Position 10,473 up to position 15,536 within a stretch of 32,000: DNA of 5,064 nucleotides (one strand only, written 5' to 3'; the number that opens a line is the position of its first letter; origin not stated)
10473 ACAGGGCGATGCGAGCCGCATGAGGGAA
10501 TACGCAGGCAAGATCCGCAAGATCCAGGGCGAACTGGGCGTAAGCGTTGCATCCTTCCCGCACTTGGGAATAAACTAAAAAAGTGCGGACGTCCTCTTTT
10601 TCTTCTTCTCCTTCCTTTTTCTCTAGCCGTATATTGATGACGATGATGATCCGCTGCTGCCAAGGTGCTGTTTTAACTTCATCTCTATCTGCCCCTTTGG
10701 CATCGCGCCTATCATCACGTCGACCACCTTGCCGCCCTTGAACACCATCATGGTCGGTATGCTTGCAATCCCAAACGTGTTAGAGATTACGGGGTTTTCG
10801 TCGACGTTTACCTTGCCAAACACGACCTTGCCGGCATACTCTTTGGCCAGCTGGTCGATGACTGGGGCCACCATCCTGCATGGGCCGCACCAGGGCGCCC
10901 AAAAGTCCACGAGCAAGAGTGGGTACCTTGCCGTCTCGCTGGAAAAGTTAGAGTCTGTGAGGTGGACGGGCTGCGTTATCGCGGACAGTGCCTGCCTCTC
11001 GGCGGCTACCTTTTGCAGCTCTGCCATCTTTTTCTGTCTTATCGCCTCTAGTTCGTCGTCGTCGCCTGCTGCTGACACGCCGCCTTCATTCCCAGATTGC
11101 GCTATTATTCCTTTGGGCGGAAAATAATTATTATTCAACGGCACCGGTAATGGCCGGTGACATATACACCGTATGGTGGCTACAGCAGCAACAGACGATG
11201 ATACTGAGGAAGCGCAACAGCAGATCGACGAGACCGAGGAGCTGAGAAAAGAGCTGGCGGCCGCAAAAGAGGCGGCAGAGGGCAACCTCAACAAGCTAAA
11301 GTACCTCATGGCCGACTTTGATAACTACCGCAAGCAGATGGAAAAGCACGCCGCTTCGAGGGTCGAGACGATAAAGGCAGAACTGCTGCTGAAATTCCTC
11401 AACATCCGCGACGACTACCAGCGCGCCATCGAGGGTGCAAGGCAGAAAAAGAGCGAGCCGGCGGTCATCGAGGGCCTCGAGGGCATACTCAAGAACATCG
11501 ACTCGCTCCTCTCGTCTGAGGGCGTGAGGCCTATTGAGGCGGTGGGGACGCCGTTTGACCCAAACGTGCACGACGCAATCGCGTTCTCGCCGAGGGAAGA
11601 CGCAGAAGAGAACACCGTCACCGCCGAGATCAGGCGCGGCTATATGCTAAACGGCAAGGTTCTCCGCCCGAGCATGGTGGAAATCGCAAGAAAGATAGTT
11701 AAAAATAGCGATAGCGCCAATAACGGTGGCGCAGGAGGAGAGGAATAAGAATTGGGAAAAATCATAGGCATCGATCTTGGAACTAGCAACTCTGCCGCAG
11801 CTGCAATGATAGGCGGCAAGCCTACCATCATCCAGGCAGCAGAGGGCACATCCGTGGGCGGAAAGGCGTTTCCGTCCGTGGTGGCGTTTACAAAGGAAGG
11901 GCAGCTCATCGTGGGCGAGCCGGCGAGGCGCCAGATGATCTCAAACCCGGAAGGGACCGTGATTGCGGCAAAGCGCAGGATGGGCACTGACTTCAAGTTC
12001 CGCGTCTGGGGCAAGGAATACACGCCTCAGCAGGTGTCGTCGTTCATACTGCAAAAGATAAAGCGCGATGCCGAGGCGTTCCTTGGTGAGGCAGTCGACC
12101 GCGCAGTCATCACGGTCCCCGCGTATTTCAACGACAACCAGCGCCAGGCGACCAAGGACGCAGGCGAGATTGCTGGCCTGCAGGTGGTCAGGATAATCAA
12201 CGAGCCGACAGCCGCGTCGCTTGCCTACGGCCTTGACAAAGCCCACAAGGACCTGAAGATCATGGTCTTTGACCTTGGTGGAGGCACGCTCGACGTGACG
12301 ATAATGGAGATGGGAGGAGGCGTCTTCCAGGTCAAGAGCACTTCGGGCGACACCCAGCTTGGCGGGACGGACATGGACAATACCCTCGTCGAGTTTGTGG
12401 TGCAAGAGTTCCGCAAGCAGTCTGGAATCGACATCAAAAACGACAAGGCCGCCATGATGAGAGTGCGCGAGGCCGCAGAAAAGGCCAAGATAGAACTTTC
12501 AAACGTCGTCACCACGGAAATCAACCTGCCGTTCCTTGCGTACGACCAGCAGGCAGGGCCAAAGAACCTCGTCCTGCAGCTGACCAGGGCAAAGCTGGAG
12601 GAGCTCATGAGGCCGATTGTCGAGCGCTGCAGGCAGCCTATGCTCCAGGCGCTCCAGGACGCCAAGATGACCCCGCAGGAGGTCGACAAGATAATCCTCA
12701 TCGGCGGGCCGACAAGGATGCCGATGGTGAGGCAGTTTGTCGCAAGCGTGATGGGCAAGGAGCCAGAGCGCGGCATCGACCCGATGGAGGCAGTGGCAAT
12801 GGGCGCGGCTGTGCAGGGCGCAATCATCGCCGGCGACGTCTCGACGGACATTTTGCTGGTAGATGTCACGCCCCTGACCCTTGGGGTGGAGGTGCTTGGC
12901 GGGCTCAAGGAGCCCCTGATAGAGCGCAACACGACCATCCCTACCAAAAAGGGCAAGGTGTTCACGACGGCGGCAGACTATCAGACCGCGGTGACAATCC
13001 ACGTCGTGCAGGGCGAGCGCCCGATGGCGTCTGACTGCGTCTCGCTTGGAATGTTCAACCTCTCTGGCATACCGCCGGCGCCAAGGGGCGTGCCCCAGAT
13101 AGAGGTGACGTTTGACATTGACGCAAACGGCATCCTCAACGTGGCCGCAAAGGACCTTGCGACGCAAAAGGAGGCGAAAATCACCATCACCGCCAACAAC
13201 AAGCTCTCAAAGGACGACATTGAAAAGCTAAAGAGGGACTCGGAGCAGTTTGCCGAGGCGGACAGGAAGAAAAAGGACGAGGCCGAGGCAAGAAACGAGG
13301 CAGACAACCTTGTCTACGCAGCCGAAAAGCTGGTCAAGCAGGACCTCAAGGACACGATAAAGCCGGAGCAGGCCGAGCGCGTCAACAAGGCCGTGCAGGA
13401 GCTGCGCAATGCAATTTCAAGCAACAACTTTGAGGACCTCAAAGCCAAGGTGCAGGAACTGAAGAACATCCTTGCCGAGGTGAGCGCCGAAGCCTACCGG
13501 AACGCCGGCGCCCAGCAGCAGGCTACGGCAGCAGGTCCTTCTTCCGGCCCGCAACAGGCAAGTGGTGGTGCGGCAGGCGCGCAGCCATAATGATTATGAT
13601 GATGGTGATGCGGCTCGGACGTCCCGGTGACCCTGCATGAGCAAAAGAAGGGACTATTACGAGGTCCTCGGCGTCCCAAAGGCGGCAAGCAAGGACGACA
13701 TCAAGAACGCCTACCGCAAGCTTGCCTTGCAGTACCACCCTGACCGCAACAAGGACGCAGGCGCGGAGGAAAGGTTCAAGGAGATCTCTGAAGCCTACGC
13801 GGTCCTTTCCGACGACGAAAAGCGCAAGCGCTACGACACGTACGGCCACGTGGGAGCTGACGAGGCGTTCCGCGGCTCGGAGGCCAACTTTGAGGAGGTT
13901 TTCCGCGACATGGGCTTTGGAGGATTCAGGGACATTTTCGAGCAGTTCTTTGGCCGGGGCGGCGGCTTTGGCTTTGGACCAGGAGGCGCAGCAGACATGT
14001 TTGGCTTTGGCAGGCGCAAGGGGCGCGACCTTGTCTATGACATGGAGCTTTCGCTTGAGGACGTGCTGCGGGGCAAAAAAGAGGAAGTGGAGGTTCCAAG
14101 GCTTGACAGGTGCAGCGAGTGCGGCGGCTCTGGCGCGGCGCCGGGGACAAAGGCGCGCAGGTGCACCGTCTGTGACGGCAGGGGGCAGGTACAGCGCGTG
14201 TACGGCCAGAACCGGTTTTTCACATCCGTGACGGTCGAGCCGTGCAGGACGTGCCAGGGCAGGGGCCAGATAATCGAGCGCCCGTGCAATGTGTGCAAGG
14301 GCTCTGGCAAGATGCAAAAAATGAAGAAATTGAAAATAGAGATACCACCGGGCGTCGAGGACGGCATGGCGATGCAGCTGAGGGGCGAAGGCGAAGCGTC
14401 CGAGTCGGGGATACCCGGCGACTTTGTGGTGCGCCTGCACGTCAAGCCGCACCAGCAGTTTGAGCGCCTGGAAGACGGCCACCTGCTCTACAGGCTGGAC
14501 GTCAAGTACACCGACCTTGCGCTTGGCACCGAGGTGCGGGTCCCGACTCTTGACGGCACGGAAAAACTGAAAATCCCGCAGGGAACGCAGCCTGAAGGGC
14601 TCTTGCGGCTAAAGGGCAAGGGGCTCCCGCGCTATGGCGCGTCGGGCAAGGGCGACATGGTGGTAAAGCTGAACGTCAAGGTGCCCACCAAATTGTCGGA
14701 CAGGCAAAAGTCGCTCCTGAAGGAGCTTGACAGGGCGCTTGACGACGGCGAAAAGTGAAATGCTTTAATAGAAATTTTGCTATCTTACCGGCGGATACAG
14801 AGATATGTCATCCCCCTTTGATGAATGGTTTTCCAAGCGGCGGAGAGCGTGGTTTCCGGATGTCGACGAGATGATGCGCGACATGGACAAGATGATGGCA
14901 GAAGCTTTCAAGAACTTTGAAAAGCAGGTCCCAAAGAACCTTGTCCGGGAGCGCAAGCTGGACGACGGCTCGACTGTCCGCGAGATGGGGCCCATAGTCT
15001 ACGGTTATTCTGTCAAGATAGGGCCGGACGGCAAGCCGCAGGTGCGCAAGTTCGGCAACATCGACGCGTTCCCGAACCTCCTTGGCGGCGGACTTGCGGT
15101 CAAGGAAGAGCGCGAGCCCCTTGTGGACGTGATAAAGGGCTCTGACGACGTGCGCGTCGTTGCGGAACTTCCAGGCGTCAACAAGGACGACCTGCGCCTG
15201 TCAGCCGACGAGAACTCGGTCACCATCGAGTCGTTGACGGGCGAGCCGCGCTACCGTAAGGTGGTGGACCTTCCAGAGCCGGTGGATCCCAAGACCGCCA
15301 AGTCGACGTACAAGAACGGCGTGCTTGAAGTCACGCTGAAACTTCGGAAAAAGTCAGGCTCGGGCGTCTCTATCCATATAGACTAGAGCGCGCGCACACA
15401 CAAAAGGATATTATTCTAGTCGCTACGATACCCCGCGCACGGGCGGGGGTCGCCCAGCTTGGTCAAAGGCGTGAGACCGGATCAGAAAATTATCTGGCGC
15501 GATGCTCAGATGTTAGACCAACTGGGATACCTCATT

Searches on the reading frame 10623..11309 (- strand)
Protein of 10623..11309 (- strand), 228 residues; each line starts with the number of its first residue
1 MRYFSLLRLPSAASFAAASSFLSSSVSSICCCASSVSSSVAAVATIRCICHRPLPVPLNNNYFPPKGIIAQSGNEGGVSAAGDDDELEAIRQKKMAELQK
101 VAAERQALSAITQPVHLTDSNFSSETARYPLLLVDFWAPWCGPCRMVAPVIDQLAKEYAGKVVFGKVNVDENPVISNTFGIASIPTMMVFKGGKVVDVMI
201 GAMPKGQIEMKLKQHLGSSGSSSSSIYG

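Call 77: search_protein_families(library=pfam, proteins=[window:10623-11309:-], max_evalue=0.0001)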
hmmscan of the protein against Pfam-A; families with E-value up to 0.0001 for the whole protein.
window:10623-11309:- (228 aa): 5 families
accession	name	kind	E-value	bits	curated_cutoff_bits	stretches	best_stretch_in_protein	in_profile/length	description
PF00085.26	Thioredoxin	-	5e-29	100.8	23.5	1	115-213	3-102/103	Thioredoxin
PF13098.12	Thioredoxin_2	-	9e-07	29.6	27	1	132-209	8-101/104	Thioredoxin-like domain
PF13905.12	Thioredoxin_8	-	8.7e-06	26.4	27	0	132-171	4-45/94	Thioredoxin-like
PF13728.12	TraF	-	2e-05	25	23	1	136-210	136-221/224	F plasmid transfer operon protein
PF04756.19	OST3_OST6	-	3.2e-05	23.9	27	1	140-192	45-104/294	OST3 / OST6 family, transporter family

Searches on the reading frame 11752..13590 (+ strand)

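Call 77: search_protein_families(library=pfam, proteins=[window:11752-13590:+], max_evalue=0.0001)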
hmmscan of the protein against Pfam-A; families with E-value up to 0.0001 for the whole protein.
window:11752-13590:+ (612 aa): 3 families
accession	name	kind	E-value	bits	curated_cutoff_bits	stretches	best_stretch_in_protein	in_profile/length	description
PF00012.26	HSP70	-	5.4e-216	718.9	20.6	2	84-582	102-598/599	Hsp70 protein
PF06723.19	MreB_Mbl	-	2.2e-16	60.1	27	1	4-353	3-316/327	MreB/Mbl protein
PF02782.22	FGGY_C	-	8.1e-07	29.4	27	1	212-358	50-196/198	FGGY family of carbohydrate kinases, C-terminal domain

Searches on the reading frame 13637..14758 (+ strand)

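Call 77: search_protein_families(library=pfam, proteins=[window:13637-14758:+], max_evalue=0.0001)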
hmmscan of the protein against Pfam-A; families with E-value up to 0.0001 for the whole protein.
window:13637-14758:+ (373 aa): 3 families
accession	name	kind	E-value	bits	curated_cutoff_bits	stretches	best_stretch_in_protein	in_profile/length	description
PF01556.23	DnaJ_C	-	1.8e-43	148.6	26.6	1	133-350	2-152/152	DnaJ C terminal domain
PF00226.36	DnaJ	-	1.3e-28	99.3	27.8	1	6-67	1-63/63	DnaJ domain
PF00684.25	DnaJ_CXXCXGXG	-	2.3e-14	53.8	32.7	1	159-224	1-65/65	DnaJ central domain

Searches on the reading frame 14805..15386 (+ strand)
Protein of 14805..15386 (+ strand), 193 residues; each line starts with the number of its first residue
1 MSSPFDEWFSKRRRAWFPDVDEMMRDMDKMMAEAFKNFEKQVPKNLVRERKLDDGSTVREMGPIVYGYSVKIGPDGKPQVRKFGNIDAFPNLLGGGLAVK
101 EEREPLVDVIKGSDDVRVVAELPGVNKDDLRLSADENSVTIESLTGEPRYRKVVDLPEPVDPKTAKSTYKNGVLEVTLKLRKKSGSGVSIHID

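Call 77: search_protein_families(library=pfam, proteins=[window:14805-15386:+], max_evalue=0.0001)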
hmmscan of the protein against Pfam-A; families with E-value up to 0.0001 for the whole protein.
window:14805-15386:+ (193 aa): 1 family
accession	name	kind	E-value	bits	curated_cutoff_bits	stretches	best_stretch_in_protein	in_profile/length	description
PF00011.27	HSP20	-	3e-09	37.3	20.8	1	110-184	3-91/102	Hsp20/alpha crystallin family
